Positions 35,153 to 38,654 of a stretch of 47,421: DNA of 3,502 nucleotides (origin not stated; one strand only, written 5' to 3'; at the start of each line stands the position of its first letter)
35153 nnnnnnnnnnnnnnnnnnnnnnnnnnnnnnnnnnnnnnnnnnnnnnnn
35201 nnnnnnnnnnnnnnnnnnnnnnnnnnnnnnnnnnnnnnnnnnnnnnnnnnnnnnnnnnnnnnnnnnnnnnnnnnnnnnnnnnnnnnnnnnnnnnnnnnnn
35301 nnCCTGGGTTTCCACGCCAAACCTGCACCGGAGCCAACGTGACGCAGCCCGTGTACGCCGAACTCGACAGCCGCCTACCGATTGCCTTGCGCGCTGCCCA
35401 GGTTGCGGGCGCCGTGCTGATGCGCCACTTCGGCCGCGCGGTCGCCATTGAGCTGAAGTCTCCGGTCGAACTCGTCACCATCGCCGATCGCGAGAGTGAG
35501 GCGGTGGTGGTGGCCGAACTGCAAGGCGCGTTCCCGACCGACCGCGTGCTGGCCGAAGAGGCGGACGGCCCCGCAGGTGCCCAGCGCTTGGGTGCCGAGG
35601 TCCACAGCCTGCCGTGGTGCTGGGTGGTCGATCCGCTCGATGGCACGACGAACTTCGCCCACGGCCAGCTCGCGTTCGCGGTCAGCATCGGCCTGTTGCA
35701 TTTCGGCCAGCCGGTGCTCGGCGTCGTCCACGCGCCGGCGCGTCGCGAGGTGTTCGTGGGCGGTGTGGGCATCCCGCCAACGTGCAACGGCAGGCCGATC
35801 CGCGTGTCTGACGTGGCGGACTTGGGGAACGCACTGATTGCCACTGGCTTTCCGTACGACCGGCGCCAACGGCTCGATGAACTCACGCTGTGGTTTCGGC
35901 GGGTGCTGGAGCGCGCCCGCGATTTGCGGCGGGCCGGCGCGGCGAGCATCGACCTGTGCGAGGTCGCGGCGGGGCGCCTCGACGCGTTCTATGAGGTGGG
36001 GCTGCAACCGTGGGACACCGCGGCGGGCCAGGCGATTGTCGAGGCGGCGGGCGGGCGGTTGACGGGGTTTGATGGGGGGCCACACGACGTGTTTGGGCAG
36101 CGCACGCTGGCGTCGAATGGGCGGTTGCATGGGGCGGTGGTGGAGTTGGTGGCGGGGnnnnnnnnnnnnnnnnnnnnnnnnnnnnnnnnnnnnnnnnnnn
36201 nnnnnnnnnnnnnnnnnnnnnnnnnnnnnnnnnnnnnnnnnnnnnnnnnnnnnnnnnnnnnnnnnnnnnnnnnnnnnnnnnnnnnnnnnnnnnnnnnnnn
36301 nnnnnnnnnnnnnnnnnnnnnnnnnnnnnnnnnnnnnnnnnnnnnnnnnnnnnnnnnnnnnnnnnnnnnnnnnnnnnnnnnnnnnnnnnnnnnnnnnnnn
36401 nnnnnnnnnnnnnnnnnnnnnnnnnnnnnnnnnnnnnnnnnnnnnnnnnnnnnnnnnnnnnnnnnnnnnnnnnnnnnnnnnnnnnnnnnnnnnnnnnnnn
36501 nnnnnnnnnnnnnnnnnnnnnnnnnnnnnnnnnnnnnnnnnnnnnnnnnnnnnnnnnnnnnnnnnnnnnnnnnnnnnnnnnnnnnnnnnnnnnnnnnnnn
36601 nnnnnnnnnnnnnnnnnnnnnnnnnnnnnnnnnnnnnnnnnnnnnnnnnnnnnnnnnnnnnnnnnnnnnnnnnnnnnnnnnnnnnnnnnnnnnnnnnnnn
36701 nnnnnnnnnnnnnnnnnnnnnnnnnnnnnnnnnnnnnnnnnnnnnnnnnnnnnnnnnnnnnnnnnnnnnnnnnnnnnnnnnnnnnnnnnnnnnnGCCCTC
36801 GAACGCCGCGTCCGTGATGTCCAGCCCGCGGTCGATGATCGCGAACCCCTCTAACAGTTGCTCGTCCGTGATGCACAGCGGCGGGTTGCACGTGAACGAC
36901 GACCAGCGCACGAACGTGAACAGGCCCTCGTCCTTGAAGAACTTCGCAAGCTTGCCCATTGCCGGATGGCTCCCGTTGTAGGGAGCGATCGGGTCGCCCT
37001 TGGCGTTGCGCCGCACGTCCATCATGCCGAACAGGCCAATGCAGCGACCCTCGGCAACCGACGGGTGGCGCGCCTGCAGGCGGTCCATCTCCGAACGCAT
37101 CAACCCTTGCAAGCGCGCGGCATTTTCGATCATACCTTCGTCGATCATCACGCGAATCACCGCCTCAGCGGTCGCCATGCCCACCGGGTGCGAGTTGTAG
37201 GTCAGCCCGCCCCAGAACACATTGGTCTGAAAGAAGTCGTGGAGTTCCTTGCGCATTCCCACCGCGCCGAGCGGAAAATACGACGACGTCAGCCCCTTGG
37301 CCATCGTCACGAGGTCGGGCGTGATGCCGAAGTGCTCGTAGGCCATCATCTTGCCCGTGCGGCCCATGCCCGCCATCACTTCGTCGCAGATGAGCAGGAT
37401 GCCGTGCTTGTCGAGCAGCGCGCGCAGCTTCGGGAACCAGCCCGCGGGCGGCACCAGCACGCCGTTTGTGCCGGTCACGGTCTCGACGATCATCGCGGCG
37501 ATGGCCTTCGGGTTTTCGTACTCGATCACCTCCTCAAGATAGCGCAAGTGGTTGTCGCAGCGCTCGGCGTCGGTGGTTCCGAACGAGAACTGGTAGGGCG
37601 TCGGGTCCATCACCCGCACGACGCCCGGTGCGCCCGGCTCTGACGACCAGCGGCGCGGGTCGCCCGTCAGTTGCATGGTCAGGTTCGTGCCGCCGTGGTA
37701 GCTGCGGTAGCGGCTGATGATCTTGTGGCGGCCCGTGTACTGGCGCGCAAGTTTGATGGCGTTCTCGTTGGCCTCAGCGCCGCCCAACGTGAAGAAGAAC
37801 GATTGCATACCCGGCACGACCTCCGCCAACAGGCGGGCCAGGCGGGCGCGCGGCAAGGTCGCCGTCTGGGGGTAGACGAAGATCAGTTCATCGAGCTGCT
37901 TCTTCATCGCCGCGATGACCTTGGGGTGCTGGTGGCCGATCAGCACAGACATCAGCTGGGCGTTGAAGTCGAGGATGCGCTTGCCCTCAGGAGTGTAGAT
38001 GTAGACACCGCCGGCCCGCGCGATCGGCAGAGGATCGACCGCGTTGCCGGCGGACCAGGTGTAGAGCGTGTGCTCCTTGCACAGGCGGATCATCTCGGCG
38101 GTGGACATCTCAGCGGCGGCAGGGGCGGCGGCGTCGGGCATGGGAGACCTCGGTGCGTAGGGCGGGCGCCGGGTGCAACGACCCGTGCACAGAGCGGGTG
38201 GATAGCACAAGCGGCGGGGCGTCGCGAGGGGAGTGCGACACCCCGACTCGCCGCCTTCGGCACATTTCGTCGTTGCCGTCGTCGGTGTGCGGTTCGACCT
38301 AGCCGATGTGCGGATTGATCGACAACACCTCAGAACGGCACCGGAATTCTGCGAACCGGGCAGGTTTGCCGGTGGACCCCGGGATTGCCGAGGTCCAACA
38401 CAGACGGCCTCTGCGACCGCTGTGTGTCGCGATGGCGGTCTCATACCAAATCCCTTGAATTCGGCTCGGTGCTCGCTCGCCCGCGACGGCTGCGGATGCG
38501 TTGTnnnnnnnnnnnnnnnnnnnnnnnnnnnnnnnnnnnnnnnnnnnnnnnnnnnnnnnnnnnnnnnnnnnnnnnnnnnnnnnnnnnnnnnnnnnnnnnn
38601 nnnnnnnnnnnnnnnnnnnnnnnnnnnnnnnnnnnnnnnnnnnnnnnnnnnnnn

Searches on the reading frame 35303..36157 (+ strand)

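Call 62: search_protein_families(library=pfam, proteins=[window:35303-36157:+], max_evalue=0.001)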
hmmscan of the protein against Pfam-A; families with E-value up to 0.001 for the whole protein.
window:35303-36157:+ (285 aa): 1 family
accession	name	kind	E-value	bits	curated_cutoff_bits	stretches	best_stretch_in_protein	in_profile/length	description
PF00459.30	Inositol_P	-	4.5e-65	220.3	27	1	22-282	3-265/271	Inositol monophosphatase family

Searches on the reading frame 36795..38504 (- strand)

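Call 62: search_protein_families(library=pfam, proteins=[window:36795-38504:-], max_evalue=0.001)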
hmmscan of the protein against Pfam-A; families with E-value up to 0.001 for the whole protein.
window:36795-38504:- (570 aa): 1 family
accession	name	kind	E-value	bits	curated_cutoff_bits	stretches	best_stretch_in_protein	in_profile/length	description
PF00202.27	Aminotran_3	-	6e-85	285.8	30.5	1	158-559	10-401/403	Aminotransferase class-III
